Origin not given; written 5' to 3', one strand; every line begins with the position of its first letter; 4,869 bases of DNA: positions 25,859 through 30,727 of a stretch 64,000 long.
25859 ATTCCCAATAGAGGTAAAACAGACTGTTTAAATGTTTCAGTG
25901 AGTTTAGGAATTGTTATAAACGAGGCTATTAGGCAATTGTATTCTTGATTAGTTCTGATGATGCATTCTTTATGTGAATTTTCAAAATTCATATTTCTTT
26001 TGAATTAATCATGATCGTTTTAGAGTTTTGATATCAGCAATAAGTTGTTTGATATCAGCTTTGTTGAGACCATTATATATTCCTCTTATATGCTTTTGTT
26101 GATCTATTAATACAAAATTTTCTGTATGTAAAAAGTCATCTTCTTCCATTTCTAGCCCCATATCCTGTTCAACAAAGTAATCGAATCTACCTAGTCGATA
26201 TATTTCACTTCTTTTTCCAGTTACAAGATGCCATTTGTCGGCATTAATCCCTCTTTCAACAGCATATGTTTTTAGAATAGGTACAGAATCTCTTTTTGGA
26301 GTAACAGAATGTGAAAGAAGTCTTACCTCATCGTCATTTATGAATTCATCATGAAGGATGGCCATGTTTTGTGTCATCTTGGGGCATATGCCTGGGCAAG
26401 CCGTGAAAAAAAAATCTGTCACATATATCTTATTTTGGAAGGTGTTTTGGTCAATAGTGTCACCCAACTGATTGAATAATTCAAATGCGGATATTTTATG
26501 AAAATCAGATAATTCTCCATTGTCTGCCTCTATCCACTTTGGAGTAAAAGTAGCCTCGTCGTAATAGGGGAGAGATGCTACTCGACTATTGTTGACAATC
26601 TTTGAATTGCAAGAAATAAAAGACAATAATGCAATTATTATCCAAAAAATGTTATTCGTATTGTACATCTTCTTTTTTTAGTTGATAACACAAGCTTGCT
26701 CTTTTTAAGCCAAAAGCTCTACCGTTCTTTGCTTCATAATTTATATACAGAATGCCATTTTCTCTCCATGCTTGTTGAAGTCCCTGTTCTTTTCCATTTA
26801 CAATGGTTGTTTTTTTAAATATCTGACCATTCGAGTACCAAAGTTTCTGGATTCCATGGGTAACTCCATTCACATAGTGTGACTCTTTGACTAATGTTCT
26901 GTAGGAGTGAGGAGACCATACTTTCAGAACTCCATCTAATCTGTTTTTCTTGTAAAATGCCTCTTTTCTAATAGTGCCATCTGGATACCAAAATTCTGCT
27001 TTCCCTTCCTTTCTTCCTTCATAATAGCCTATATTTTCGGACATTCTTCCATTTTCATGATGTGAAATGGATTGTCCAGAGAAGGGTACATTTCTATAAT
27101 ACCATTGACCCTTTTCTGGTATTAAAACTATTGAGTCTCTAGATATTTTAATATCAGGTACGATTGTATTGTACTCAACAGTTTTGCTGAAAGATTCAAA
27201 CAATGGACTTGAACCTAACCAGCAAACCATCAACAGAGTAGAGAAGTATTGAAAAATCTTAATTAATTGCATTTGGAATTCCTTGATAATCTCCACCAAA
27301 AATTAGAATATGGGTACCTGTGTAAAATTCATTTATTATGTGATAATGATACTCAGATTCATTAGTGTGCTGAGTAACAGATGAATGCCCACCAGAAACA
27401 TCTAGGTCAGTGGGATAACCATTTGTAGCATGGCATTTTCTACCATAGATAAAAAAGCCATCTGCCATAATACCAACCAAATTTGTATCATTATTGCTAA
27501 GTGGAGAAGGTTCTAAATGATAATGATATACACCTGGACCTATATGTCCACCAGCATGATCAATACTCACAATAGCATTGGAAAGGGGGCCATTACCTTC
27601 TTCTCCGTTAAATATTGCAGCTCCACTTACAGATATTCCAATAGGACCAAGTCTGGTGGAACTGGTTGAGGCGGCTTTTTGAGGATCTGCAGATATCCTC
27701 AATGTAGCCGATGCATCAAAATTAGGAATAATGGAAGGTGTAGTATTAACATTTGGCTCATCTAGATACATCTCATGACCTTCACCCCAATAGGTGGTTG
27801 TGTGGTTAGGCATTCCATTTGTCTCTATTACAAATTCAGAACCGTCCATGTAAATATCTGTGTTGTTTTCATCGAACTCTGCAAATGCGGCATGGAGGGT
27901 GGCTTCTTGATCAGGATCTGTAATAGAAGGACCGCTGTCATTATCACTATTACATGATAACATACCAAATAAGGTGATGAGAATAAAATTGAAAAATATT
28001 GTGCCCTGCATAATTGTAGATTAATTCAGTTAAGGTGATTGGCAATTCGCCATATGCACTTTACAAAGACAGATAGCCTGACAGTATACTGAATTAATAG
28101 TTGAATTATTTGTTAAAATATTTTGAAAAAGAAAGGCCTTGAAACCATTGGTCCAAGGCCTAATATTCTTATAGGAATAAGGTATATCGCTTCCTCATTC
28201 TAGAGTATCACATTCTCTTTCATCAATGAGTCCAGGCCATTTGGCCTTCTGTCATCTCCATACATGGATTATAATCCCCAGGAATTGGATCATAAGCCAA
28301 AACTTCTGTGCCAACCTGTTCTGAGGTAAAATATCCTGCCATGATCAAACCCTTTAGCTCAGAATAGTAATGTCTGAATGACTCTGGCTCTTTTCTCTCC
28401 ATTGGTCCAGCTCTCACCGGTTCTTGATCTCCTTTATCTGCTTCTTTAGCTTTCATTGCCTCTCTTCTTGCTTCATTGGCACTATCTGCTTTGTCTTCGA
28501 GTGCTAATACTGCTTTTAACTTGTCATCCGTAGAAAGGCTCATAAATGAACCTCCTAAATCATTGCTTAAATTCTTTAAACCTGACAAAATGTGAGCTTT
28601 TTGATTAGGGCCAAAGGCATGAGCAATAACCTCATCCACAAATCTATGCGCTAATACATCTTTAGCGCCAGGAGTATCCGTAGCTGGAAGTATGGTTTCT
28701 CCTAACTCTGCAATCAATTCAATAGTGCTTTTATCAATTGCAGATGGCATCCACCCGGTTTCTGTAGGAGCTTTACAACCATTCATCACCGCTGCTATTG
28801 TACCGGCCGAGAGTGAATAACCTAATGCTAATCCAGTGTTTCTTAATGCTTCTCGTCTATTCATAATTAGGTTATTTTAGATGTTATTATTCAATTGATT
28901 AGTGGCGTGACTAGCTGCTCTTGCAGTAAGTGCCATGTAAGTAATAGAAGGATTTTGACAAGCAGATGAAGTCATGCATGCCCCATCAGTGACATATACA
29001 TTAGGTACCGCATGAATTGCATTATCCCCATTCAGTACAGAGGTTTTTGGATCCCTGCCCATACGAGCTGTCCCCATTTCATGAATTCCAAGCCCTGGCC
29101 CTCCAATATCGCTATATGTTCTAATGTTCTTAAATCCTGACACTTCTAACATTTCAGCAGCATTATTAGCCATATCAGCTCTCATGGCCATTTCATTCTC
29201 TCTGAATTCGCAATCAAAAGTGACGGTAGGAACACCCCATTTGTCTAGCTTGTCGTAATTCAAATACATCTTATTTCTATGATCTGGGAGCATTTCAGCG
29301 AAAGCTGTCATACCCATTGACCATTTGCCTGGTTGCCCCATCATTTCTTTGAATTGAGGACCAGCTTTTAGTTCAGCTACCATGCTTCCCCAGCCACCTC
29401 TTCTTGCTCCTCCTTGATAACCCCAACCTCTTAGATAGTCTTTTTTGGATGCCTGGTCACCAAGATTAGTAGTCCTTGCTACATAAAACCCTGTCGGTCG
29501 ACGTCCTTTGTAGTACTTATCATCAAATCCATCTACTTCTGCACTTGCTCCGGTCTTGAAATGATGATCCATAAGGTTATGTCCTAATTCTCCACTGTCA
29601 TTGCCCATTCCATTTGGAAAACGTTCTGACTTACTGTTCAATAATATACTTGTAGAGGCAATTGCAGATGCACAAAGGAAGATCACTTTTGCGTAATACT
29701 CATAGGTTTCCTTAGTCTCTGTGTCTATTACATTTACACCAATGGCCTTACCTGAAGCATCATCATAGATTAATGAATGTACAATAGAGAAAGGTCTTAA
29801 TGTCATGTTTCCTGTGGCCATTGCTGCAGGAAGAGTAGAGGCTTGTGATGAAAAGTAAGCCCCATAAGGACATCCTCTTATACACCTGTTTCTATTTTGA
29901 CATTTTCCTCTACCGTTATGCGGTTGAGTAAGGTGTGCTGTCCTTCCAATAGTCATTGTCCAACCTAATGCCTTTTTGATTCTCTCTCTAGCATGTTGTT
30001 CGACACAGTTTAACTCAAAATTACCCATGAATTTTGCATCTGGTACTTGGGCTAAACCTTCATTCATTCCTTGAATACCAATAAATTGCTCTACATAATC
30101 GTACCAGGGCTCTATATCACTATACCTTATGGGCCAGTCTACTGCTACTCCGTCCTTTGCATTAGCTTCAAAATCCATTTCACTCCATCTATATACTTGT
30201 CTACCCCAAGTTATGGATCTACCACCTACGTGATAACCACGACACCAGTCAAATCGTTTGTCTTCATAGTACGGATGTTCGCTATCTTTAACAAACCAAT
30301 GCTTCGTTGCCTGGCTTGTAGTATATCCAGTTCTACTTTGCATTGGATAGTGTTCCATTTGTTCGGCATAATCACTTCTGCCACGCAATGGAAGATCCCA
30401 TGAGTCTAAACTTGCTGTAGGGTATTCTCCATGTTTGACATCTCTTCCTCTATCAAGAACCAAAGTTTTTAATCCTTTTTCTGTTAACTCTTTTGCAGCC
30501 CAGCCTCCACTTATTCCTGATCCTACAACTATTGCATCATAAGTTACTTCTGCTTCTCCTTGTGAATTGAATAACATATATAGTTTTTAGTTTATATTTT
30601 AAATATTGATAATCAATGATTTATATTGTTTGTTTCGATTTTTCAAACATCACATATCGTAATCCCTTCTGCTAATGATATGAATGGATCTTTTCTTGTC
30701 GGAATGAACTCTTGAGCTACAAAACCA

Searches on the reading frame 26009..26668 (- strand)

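Call 18: search_protein_families(library=pfam, max_evalue=0.001, proteins=[window:26009-26668:-])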
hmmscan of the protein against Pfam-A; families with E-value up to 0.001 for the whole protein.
window:26009-26668:- (219 aa): 1 family
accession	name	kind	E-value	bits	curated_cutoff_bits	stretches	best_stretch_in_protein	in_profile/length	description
PF02630.20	SCO1-SenC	-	1.1e-22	80.8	22.8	1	60-193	2-133/134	SCO1/SenC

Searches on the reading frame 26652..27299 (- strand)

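Call 18: search_protein_families(library=pfam, max_evalue=0.001, proteins=[window:26652-27299:-])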
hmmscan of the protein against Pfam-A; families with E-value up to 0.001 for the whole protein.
window:26652-27299:- (215 aa): 1 family
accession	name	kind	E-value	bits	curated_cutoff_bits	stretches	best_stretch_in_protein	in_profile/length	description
PF07661.19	MORN_2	-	9.5e-08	31.9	29.6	1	97-118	1-22/22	MORN repeat variant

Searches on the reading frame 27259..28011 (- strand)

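Call 18: search_protein_families(library=pfam, max_evalue=0.001, proteins=[window:27259-28011:-])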
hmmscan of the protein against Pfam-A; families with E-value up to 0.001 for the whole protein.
window:27259-28011:- (250 aa): 1 family
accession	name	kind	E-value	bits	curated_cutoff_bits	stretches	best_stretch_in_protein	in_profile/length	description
PF14240.11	YHYH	-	1.2e-13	51.9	25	1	105-196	3-114/193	YHYH protein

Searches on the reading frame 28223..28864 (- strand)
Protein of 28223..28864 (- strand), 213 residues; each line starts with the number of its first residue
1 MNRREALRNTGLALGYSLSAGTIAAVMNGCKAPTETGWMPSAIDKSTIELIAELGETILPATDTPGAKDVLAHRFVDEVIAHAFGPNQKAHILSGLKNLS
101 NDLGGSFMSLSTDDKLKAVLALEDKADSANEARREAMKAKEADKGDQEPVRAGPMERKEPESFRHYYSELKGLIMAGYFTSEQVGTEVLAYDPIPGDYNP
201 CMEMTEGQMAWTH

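Call 18: search_protein_families(library=pfam, max_evalue=0.001, proteins=[window:28223-28864:-])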
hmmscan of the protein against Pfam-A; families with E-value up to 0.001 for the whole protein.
window:28223-28864:- (213 aa): 1 family
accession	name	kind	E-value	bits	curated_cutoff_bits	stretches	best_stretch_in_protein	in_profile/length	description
PF13618.11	Gluconate_2-dh3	-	2.5e-23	83.3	23.4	1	48-196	4-135/135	Gluconate 2-dehydrogenase subunit 3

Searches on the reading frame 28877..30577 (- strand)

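Call 18: search_protein_families(library=pfam, max_evalue=0.001, proteins=[window:28877-30577:-])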
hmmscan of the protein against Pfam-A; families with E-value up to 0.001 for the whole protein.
window:28877-30577:- (566 aa): 5 families
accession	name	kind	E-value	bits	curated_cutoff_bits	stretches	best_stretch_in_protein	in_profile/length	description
PF05199.19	GMC_oxred_C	-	5.8e-18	66.2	24.6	1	431-550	1-138/139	GMC oxidoreductase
PF00732.25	GMC_oxred_N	-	3e-13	50.5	23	1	41-338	14-216/218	GMC oxidoreductase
PF01266.30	DAO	-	9.2e-05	22.6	27.9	1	14-49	1-36/353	FAD dependent oxidoreductase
PF00890.30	FAD_binding_2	-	0.00011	21.9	20.4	0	14-47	1-34/414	FAD binding domain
PF13450.12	NAD_binding_8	-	0.00014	22.5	21.9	1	17-46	1-30/68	NAD(P)-binding Rossmann-like domain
